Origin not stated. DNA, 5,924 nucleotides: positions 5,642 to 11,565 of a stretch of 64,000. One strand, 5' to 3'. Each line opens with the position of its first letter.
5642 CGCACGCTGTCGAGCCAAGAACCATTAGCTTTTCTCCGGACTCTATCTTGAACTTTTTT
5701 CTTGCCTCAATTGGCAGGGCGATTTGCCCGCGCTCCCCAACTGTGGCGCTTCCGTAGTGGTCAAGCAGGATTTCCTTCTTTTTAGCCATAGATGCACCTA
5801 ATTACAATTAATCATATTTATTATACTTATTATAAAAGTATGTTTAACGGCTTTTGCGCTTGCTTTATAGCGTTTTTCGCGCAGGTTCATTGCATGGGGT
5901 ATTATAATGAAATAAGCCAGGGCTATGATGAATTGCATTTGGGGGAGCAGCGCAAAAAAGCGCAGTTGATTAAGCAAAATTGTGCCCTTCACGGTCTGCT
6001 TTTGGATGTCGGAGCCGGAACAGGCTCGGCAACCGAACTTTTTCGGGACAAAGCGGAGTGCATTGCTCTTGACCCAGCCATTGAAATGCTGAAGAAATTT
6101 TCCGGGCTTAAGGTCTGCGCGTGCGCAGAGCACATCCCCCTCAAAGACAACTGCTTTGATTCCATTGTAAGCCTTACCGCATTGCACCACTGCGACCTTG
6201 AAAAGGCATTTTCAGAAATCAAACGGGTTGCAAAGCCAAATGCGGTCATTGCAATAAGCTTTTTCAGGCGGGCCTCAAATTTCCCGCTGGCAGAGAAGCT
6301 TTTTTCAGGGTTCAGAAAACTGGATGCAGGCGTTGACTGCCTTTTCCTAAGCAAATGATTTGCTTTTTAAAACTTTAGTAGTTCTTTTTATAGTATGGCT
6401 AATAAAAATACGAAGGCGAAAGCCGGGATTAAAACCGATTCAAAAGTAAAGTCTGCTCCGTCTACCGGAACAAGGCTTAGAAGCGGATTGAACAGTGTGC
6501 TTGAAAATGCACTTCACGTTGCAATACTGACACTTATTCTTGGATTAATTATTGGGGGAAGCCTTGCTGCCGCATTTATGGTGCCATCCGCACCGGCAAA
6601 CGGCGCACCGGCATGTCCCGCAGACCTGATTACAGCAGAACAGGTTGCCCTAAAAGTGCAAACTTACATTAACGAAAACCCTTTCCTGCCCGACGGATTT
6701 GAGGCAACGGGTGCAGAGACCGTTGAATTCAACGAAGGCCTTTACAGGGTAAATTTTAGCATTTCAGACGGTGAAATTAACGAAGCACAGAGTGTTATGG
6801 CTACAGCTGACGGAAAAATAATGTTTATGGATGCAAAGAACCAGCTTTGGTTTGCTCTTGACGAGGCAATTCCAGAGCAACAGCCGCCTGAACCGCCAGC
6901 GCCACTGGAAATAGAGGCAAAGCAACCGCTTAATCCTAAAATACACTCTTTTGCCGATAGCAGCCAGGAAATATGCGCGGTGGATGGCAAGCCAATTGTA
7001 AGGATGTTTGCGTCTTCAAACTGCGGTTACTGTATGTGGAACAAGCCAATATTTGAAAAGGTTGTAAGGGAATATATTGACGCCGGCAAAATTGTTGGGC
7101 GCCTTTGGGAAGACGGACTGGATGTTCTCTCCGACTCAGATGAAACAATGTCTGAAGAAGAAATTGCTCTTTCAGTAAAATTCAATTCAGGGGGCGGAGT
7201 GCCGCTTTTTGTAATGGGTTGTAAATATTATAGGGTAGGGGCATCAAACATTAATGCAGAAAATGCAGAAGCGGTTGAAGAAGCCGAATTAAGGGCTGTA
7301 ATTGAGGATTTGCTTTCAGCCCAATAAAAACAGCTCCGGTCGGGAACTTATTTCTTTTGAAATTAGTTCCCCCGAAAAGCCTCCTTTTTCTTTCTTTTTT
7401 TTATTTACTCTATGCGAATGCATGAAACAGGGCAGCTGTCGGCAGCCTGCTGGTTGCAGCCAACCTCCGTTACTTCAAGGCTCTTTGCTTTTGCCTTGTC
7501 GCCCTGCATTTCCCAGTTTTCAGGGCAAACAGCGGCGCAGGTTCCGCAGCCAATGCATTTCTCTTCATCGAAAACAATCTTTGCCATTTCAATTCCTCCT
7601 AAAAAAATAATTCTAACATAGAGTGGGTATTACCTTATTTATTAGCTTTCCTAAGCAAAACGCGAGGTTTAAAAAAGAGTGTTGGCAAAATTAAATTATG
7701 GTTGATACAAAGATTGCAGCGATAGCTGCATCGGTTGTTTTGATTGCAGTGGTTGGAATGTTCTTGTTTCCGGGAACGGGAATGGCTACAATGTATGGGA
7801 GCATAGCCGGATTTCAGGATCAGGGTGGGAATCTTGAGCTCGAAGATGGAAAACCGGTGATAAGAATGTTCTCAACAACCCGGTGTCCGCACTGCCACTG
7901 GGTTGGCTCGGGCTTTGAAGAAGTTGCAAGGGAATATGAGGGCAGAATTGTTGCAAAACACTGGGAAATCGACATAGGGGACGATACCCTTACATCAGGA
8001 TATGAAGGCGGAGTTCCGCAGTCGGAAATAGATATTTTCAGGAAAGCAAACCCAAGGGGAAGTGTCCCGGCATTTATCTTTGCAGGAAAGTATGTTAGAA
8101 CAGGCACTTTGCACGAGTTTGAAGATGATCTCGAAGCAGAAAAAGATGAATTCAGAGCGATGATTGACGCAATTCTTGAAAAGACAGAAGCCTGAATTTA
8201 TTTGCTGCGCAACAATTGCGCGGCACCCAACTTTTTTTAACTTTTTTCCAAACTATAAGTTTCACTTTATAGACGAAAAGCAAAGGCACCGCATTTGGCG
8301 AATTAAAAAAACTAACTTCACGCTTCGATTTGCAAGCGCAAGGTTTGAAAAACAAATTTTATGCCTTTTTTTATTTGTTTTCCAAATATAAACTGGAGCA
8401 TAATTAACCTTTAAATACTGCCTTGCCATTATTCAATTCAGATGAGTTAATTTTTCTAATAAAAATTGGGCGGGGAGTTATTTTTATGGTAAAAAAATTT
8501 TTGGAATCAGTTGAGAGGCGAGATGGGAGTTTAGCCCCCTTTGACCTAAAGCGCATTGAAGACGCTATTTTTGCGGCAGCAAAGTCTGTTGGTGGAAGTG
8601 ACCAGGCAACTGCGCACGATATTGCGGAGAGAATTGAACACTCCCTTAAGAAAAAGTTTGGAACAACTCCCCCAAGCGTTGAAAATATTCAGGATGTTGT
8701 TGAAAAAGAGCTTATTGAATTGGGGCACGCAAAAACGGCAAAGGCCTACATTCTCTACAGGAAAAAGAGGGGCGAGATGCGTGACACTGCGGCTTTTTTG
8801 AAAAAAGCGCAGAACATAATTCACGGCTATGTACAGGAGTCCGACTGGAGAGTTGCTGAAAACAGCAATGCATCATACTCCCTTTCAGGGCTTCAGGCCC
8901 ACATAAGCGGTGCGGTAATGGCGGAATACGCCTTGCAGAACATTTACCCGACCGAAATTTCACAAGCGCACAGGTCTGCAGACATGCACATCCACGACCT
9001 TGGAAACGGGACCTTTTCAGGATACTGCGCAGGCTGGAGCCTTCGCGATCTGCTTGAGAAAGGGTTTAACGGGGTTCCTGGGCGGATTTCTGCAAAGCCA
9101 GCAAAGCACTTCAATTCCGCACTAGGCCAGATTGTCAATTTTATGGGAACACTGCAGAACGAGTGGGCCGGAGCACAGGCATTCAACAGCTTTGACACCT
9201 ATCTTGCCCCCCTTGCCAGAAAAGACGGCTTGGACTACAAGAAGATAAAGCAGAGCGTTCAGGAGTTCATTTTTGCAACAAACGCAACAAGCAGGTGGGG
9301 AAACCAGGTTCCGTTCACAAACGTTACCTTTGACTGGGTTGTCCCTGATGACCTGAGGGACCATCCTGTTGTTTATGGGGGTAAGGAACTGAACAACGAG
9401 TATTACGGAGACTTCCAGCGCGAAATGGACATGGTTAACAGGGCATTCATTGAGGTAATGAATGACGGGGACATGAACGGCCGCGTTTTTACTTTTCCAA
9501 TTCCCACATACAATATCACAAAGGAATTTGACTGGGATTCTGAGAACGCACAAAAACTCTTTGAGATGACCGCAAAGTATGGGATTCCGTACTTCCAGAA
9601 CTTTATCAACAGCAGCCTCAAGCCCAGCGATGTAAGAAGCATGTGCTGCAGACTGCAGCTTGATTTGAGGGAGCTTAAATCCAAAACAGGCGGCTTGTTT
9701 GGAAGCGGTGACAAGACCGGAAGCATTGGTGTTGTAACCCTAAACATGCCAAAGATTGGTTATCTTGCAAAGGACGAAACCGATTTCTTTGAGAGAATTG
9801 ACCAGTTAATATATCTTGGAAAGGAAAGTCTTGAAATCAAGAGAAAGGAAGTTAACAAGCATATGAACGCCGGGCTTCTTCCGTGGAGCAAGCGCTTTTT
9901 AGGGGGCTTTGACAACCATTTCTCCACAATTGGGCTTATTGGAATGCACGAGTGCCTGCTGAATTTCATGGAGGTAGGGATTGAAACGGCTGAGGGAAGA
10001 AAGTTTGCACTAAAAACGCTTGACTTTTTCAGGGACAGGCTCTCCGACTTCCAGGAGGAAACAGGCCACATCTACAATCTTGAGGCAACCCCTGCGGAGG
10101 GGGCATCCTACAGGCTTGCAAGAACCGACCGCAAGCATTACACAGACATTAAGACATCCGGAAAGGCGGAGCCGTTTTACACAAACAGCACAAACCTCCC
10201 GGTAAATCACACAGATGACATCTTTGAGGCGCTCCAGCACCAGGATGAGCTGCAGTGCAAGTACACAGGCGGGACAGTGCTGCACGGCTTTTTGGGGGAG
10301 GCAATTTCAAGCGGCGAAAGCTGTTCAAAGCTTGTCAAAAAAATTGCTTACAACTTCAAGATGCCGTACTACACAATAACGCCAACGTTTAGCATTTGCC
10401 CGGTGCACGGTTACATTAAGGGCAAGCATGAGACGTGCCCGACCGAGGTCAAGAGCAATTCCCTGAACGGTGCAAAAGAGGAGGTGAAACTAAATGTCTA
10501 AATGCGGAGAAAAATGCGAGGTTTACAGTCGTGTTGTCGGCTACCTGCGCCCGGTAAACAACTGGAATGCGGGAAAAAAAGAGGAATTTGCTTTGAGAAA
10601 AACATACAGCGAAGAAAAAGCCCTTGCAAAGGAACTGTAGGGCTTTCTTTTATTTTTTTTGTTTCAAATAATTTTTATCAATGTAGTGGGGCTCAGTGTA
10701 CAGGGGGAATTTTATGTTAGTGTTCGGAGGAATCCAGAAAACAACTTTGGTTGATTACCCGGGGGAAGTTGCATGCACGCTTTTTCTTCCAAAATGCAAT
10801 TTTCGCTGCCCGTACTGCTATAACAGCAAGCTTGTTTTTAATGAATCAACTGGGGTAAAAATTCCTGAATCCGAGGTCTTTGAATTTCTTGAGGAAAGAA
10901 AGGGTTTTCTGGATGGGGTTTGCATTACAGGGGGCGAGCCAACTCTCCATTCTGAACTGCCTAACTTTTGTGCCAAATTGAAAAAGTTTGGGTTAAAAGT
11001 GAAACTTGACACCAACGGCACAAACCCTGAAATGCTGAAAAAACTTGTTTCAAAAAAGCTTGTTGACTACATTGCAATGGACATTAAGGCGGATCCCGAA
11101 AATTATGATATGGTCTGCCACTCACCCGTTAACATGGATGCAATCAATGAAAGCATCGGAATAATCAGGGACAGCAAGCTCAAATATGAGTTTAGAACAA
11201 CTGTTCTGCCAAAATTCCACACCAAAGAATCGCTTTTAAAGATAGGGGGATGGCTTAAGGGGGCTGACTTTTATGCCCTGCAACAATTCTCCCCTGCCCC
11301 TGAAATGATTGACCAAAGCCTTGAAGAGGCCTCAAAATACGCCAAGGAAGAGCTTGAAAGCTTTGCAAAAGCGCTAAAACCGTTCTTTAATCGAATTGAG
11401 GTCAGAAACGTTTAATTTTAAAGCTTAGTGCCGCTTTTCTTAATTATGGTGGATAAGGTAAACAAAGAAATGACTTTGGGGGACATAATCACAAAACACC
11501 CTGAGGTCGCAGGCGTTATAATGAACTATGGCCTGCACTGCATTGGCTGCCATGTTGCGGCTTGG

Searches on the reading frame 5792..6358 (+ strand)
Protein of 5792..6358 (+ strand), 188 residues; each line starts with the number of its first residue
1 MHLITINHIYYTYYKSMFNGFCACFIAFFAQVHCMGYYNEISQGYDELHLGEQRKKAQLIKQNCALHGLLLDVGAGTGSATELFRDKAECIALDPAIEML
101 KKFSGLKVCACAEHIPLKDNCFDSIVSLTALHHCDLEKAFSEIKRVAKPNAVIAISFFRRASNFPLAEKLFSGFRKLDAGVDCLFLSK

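Call 26: search_protein_families(library=pfam, proteins=[window:5792-6358:+], max_evalue=0.001)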
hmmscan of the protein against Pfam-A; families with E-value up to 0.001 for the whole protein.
window:5792-6358:+ (188 aa): 6 families
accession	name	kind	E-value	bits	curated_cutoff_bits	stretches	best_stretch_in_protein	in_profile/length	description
PF08241.18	Methyltransf_11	-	8.3e-18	65.3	21.2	1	71-155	1-95/95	Methyltransferase domain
PF13649.12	Methyltransf_25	-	5.4e-12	46.7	27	1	71-150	2-96/97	Methyltransferase domain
PF13847.12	Methyltransf_31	-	1.1e-08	35.3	27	1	70-168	7-120/145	Methyltransferase domain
PF08242.18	Methyltransf_12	-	1.1e-07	32.9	30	1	71-153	1-98/98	Methyltransferase domain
PF13489.12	Methyltransf_23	-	9.7e-06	25.8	27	1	64-160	20-121/164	Methyltransferase domain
PF01209.24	Ubie_methyltran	-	0.00084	19.2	20.1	0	58-165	38-161/233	ubiE/COQ5 methyltransferase family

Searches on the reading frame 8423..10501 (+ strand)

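Call 26: search_protein_families(library=pfam, proteins=[window:8423-10501:+], max_evalue=0.001)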
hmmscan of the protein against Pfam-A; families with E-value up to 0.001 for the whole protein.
window:8423-10501:+ (692 aa): 2 families
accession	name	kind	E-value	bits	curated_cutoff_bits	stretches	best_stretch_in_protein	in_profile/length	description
PF13597.11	NRDD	-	9.5e-172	573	26.2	1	146-674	1-526/562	Anaerobic ribonucleoside-triphosphate reductase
PF03477.21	ATP-cone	-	2.6e-23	82.8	25.8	1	29-117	2-87/88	ATP cone domain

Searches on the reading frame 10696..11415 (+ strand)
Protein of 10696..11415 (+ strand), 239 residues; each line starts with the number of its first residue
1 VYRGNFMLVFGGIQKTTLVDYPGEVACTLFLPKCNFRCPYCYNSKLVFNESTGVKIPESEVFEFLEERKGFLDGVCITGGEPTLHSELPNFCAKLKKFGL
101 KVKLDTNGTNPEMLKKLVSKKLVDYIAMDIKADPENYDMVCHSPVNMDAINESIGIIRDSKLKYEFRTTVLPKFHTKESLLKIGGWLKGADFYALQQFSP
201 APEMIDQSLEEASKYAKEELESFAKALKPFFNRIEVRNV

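Call 26: search_protein_families(library=pfam, proteins=[window:10696-11415:+], max_evalue=0.001)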
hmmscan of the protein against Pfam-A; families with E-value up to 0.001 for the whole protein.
window:10696-11415:+ (239 aa): 2 families
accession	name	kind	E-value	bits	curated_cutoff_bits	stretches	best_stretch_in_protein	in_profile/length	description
PF04055.27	Radical_SAM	-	1.7e-19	71.1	29.5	1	30-173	3-153/166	Radical SAM superfamily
PF13353.11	Fer4_12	-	3.2e-09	37.7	22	1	25-132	6-115/137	4Fe-4S single cluster domain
